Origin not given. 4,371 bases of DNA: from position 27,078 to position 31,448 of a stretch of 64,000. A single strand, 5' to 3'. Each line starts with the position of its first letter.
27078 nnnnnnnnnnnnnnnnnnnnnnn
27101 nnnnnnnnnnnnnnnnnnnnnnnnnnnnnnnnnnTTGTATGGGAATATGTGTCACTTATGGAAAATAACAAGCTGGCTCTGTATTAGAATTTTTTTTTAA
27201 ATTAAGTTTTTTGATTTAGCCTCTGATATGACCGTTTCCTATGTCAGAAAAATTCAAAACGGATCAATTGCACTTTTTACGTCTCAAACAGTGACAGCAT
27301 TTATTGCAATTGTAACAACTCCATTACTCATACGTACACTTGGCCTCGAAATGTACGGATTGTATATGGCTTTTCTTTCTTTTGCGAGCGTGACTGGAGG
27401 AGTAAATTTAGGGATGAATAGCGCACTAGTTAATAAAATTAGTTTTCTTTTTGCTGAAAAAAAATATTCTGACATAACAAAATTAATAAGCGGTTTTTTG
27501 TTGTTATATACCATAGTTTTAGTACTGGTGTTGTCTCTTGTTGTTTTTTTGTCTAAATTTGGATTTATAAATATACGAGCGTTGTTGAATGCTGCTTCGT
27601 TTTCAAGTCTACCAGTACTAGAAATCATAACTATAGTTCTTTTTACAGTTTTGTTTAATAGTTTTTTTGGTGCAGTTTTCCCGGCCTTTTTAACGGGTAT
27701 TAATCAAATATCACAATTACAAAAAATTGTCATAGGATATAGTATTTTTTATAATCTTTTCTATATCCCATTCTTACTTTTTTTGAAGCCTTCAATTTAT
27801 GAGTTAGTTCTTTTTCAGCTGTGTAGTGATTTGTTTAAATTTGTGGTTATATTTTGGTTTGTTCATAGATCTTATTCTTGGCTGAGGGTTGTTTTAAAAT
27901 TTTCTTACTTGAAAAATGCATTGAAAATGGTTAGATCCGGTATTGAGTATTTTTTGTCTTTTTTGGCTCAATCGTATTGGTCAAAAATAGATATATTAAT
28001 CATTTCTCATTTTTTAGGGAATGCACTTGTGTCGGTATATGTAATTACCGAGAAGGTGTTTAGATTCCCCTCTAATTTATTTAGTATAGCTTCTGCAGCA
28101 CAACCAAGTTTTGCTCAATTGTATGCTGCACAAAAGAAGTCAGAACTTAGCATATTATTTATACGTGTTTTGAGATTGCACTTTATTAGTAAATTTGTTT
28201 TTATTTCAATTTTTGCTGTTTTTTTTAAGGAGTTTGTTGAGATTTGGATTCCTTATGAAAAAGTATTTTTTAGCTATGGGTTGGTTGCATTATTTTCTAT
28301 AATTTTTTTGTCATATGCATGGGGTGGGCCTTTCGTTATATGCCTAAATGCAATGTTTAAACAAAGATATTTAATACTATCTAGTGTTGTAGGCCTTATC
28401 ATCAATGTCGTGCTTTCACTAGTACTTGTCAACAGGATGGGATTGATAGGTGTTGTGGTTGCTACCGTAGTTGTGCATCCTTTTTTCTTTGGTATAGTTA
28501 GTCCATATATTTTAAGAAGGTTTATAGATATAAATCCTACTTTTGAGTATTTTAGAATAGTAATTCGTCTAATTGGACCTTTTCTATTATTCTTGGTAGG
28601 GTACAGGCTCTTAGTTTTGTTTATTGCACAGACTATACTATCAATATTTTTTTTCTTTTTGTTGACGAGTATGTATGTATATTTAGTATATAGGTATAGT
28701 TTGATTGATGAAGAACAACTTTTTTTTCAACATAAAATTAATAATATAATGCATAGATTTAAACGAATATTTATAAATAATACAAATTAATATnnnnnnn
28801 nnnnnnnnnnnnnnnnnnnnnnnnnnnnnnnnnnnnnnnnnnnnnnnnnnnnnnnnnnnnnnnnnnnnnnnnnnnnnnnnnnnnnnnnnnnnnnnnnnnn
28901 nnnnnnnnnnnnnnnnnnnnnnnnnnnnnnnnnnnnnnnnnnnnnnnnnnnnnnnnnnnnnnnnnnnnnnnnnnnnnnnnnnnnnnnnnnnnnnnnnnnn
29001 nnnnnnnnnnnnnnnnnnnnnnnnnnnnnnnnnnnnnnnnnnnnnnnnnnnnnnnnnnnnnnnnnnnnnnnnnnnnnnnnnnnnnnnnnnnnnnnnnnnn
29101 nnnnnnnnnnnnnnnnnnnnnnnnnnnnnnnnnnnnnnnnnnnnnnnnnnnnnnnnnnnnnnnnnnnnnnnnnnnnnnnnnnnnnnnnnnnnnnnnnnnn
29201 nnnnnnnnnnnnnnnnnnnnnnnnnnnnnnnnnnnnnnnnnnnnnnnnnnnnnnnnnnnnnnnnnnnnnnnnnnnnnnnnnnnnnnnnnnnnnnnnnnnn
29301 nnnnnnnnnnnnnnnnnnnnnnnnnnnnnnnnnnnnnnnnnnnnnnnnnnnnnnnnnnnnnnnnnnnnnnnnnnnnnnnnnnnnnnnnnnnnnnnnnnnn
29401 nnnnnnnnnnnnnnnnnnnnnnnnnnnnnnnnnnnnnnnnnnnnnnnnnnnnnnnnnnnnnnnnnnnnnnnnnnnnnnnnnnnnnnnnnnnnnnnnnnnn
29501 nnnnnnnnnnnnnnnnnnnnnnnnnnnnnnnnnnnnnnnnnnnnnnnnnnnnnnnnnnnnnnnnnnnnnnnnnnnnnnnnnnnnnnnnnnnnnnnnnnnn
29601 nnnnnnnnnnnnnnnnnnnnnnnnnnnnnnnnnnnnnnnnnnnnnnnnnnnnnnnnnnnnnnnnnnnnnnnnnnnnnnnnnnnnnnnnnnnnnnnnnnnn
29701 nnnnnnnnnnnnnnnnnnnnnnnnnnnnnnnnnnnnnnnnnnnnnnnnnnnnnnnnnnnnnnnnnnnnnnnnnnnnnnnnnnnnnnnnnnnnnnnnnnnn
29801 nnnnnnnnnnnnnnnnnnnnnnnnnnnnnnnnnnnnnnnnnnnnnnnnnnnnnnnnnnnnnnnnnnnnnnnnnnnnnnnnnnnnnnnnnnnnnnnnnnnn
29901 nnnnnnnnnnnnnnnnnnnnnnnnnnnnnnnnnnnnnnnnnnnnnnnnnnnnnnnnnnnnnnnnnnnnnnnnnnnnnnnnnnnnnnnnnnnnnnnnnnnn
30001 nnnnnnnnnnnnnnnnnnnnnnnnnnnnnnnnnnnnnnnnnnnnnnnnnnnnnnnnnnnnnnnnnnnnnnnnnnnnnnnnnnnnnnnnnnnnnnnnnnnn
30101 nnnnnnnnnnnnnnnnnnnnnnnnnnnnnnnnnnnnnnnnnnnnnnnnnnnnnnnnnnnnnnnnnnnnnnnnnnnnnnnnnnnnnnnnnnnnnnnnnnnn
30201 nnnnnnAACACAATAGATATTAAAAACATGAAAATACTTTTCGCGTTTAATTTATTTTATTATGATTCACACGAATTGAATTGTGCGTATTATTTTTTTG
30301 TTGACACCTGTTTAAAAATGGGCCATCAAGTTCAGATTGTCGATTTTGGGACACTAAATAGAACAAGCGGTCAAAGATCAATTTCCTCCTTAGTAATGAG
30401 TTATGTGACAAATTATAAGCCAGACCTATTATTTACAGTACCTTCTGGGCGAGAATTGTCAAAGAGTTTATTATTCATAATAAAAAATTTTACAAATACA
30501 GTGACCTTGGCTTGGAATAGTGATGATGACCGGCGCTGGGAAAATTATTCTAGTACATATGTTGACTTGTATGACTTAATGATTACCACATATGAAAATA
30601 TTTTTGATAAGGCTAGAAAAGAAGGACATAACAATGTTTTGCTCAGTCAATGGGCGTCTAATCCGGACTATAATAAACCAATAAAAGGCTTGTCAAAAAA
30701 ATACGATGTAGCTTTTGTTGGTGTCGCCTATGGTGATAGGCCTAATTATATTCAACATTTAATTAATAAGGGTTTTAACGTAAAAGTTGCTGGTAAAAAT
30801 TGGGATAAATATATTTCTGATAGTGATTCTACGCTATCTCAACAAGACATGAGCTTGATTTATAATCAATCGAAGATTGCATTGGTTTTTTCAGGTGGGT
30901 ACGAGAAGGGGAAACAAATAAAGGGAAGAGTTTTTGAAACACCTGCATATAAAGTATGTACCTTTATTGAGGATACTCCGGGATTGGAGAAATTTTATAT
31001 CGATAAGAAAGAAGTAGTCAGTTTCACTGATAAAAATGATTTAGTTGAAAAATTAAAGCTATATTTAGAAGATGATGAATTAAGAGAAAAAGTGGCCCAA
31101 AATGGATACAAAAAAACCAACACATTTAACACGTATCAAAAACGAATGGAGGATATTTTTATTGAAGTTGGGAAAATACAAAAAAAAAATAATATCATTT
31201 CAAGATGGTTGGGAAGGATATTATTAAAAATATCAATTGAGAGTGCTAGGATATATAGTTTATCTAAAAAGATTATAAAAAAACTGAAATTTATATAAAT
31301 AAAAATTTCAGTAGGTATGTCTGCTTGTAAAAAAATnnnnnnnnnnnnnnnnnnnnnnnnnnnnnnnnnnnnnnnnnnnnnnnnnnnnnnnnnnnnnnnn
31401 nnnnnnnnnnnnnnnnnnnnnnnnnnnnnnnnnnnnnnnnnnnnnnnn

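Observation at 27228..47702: Strongly AT-rich segment inside the locus, bounded by an HTH gene and a consensus promoter; likely horizontally acquired glycan module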

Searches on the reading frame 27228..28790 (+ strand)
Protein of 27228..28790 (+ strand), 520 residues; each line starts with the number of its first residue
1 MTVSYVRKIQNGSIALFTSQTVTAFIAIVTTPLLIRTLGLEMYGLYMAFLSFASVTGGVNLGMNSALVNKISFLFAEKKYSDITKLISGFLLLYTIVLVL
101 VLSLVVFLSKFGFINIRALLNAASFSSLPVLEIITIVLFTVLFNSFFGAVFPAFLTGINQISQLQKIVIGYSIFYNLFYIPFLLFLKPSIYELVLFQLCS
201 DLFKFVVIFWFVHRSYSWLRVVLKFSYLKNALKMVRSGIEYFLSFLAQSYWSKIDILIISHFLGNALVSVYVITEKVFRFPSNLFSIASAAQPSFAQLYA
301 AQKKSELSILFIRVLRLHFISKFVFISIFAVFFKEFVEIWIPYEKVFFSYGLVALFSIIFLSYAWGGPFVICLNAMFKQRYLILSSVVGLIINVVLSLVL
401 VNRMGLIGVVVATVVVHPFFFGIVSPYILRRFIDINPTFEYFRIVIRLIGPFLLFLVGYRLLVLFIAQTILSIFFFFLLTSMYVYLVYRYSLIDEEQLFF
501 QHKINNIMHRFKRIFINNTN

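Call 6: search_protein_families(library=pfam, proteins=[window:27228-28790:+])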
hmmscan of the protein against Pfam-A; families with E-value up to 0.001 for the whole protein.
window:27228-28790:+ (520 aa): 1 family
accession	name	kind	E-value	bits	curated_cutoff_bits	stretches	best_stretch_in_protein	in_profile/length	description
PF01943.22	Polysacc_synt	-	1.6e-08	34.8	28.2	1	12-298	4-273/274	Polysaccharide biosynthesis protein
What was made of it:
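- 27228..32059 (+): Species-unique sub-cassette: Wzx flippase (27228-28790), 470-aa FkbM-like methyltransferase (28794-30206), GT1-like transferase (30228-31298), class-I methyltransferase (31337-32059). Pfam (call 6).
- On Wzx/Wzy-type surface-polysaccharide gene cluster with a variable central region: Gene 27228-28790: PF01943 34.8 bits, above the 28.2 cutoff (call 6).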

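Call 50: search_protein_representatives(protein=window:27228-28790:+)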
Query: 520 residues. Proteins with E-value up to 0.001 (for the whole library): 2288; up to 1e-10: 158; up to 1e-30: 10. The best 150 are listed.
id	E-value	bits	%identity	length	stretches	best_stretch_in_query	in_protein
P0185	1.0e-290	981.7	100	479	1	42-520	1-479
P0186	3.7e-61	224.6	30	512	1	3-512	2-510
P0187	6.3e-57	210.7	28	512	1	8-505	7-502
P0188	1.5e-55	206.1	31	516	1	3-513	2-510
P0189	6.2e-54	200.8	30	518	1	6-508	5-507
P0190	4.6e-53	197.9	28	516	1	7-499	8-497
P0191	3.6e-46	175.2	27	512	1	5-505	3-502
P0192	2.1e-44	169.3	30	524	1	3-499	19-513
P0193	1.5e-43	166.5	27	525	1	3-508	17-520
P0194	2.5e-37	146.1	26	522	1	5-509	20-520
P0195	2.0e-30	123.3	29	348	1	5-342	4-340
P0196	1.8e-25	107.0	27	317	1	7-318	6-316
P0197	9.7e-23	97.9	22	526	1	11-501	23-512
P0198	2.9e-22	96.3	24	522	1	19-505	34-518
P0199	1.7e-20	90.5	29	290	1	237-508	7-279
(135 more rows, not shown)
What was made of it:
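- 27228..32059 (+): The best non-self Wzx relative among 1.84 billion representatives is about 30% identical (call 50).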

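Call 52: search_protein_families(library=ncbifam, proteins=[window:27228-28790:+], max_evalue=0.00001)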
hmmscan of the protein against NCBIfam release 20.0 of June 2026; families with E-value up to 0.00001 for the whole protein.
window:27228-28790:+ (520 aa): 0 families

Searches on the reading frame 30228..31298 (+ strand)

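Call 6: search_protein_families(library=pfam, proteins=[window:30228-31298:+])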
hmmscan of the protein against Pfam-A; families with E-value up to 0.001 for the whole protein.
window:30228-31298:+ (356 aa): 2 families
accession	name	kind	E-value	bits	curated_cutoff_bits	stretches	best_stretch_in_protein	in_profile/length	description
PF13524.12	Glyco_trans_1_2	-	1.9e-26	93.2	25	1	177-310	8-142/144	Glycosyl transferase-like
PF00534.26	Glycos_transf_1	-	0.00069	19.6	26.4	0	237-295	111-171/172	Glycosyl transferases group 1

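Call 52: search_protein_families(library=ncbifam, proteins=[window:30228-31298:+], max_evalue=0.00001)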
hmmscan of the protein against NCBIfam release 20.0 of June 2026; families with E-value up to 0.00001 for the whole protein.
window:30228-31298:+ (356 aa): 0 families
